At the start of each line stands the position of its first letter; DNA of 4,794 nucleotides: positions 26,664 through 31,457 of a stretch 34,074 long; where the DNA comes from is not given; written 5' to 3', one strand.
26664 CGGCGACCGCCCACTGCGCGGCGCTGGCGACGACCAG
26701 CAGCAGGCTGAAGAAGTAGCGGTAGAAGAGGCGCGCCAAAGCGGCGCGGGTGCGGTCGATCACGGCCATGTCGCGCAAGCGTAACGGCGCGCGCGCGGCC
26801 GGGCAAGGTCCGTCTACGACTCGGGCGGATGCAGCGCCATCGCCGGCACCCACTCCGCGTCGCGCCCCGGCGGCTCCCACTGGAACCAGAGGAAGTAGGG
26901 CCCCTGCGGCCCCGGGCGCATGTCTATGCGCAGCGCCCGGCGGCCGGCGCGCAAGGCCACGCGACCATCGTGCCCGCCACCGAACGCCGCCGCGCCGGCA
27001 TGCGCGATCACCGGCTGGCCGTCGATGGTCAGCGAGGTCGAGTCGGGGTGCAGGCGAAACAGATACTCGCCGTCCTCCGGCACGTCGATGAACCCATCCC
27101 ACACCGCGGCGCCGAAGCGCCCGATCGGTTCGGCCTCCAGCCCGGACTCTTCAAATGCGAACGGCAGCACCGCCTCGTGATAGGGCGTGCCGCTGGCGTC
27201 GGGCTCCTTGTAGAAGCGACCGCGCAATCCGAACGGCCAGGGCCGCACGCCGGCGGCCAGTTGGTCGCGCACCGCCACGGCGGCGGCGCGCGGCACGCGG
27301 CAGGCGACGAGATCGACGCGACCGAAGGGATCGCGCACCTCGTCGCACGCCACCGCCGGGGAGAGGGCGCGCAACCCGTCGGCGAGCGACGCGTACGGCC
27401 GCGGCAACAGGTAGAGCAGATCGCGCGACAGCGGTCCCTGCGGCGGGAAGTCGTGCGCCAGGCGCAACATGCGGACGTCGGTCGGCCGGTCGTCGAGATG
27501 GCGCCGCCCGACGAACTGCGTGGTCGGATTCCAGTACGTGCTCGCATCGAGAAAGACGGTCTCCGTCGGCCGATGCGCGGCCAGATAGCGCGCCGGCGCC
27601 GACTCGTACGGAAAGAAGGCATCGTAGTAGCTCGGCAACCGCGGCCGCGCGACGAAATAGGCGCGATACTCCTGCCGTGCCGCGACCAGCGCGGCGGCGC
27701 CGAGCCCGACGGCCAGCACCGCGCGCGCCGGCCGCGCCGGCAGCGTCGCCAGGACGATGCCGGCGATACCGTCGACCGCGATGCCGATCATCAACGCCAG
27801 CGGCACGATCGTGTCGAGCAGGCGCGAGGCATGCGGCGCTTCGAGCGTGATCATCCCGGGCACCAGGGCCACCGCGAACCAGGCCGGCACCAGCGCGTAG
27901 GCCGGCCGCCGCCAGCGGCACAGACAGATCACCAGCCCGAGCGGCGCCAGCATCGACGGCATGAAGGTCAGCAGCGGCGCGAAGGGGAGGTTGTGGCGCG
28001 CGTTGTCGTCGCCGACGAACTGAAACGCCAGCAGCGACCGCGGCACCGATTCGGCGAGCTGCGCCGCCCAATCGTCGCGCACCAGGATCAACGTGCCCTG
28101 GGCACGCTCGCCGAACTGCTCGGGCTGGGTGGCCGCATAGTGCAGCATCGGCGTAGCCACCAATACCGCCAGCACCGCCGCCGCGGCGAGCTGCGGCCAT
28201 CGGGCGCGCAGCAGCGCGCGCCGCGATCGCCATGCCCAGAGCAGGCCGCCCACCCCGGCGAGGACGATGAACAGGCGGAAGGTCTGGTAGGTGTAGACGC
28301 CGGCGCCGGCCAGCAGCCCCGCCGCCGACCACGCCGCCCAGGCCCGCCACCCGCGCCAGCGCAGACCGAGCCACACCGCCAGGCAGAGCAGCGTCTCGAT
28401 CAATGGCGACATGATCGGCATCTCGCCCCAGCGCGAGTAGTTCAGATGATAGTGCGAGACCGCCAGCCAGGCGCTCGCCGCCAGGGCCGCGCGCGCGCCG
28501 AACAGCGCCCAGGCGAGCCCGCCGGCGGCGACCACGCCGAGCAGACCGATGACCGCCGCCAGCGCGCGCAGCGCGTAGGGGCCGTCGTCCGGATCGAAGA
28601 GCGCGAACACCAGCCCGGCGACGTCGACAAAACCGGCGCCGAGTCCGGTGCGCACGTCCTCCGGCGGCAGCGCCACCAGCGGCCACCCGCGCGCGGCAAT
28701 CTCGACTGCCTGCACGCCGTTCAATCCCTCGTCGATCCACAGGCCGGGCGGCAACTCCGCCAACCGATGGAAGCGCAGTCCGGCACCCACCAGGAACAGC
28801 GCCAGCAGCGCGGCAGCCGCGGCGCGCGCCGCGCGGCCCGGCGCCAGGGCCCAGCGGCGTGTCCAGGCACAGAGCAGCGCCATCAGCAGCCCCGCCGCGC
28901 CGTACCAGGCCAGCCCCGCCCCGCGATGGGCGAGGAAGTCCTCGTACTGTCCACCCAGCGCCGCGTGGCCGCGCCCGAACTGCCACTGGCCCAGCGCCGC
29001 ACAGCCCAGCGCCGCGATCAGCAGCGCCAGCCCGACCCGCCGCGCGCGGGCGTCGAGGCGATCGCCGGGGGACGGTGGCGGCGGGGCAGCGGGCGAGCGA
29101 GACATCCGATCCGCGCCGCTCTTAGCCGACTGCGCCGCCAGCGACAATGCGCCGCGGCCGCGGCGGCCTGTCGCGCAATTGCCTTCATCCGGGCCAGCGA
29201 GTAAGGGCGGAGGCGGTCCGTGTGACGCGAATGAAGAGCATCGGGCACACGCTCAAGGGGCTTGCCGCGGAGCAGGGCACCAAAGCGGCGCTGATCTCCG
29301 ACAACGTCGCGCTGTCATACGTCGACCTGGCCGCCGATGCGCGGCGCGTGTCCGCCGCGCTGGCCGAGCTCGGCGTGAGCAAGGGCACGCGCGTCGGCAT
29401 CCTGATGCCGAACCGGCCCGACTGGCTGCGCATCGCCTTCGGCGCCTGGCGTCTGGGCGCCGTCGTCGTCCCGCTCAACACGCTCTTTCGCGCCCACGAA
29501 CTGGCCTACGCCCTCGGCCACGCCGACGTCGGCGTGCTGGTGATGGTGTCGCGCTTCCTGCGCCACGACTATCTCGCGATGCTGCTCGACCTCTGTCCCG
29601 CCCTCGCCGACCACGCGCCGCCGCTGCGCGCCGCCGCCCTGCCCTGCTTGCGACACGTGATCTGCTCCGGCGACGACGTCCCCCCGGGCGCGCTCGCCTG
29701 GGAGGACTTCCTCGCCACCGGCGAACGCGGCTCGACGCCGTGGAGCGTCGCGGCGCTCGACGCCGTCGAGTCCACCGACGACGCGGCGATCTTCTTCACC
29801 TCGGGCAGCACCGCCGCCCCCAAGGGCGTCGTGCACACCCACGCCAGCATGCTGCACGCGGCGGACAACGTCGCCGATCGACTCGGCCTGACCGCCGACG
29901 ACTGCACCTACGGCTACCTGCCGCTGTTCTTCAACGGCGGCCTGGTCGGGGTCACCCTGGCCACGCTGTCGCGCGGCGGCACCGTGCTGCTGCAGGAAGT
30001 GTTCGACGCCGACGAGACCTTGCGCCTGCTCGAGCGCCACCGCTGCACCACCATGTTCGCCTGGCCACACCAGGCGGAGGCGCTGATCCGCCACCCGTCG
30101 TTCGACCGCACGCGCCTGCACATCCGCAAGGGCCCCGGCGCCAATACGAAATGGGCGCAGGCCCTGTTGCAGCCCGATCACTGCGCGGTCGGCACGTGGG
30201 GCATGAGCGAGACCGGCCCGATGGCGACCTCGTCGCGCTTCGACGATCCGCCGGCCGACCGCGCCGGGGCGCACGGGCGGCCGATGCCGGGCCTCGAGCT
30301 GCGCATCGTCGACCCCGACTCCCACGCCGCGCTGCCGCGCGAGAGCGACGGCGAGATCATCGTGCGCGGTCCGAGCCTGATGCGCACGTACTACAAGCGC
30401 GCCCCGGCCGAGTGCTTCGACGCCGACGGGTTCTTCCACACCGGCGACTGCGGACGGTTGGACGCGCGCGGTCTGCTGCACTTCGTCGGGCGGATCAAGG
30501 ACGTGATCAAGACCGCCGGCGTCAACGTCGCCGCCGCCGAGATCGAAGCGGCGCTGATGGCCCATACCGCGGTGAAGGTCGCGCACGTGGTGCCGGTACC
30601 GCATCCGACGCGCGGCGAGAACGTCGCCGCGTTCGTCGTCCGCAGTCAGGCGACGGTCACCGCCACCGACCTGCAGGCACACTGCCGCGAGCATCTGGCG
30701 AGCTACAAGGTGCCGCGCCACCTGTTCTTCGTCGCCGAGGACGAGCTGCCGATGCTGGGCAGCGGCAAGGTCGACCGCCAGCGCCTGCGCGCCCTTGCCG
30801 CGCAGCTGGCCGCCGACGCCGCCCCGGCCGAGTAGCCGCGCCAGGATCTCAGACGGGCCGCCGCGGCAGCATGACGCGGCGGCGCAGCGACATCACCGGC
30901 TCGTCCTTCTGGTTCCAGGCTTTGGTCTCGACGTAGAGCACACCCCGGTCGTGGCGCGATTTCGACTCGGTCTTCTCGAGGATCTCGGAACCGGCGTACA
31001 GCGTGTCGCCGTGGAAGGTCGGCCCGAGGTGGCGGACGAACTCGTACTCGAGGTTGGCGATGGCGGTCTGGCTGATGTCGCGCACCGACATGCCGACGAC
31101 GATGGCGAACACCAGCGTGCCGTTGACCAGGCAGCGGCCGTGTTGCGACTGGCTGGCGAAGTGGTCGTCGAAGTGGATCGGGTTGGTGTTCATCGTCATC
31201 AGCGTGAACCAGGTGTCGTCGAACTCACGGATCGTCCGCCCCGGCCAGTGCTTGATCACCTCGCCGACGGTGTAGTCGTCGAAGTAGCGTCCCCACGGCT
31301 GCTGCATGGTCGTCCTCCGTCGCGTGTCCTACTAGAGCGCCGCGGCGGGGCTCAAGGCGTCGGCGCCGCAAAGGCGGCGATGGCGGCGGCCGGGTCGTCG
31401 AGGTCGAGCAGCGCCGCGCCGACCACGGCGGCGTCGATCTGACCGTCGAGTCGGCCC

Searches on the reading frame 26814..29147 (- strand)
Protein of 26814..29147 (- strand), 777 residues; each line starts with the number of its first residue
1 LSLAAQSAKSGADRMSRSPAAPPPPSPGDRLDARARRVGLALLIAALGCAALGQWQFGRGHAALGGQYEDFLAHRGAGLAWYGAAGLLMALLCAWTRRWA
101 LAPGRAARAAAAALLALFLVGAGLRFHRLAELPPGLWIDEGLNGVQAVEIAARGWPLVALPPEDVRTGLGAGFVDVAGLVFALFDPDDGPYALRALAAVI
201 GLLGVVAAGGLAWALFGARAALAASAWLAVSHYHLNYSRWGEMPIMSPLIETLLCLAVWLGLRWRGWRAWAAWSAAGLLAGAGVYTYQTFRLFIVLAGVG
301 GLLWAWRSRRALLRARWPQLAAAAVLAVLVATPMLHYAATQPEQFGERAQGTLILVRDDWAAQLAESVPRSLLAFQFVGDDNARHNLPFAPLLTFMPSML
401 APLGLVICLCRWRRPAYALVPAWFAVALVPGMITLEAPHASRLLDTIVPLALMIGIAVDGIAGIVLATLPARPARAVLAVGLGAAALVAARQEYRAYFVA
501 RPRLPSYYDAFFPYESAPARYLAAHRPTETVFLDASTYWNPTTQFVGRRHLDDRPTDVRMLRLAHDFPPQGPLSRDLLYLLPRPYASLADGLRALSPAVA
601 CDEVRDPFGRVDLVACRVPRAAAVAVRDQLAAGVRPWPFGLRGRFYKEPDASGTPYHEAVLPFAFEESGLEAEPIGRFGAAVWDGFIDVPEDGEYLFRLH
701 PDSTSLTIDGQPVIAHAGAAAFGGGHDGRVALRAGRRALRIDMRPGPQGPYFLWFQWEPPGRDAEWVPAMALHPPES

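Call 10: search_protein_families(library=pfam, proteins=[window:26814-29147:-], max_evalue=0.01)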
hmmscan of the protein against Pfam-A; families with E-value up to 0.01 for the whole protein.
window:26814-29147:- (777 aa): 2 families
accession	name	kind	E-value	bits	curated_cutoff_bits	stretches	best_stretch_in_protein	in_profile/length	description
PF13231.12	PMT_2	-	3.1e-09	37.7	26.1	1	178-330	11-155/160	Dolichyl-phosphate-mannose-protein mannosyltransferase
PF07691.17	PA14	-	0.00014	22.1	24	1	680-721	47-89/147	PA14 domain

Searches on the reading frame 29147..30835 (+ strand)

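Call 10: search_protein_families(library=pfam, proteins=[window:29147-30835:+], max_evalue=0.01)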
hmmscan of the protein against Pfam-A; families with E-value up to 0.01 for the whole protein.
window:29147-30835:+ (562 aa): 2 families
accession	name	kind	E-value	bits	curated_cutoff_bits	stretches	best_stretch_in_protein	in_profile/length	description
PF00501.34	AMP-binding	-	2.2e-74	251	29.9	1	40-416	5-384/384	AMP-binding enzyme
PF13193.12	AMP-binding_C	-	4.7e-18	66.3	24.5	1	465-541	1-76/76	AMP-binding enzyme C-terminal domain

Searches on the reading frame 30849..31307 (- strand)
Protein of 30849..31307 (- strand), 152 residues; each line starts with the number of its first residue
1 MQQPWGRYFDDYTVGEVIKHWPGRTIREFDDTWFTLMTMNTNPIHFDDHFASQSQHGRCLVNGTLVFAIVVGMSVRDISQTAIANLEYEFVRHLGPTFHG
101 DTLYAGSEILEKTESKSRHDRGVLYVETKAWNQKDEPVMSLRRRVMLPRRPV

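Call 10: search_protein_families(library=pfam, proteins=[window:30849-31307:-], max_evalue=0.01)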
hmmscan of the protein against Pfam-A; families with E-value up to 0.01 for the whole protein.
window:30849-31307:- (152 aa): 3 families
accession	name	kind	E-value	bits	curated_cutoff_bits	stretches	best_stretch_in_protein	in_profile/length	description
PF01575.25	MaoC_dehydratas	-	2.7e-18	66.2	27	1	14-121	6-113/123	MaoC like domain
PF19315.5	MC_hydratase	-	2.6e-15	56.9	26.5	1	6-150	21-167/353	Mesaconyl-CoA hydratase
PF13452.11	FAS1_DH_region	-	1.4e-06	29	22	1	25-140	18-131/132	FAS1-like, dehydratase domain region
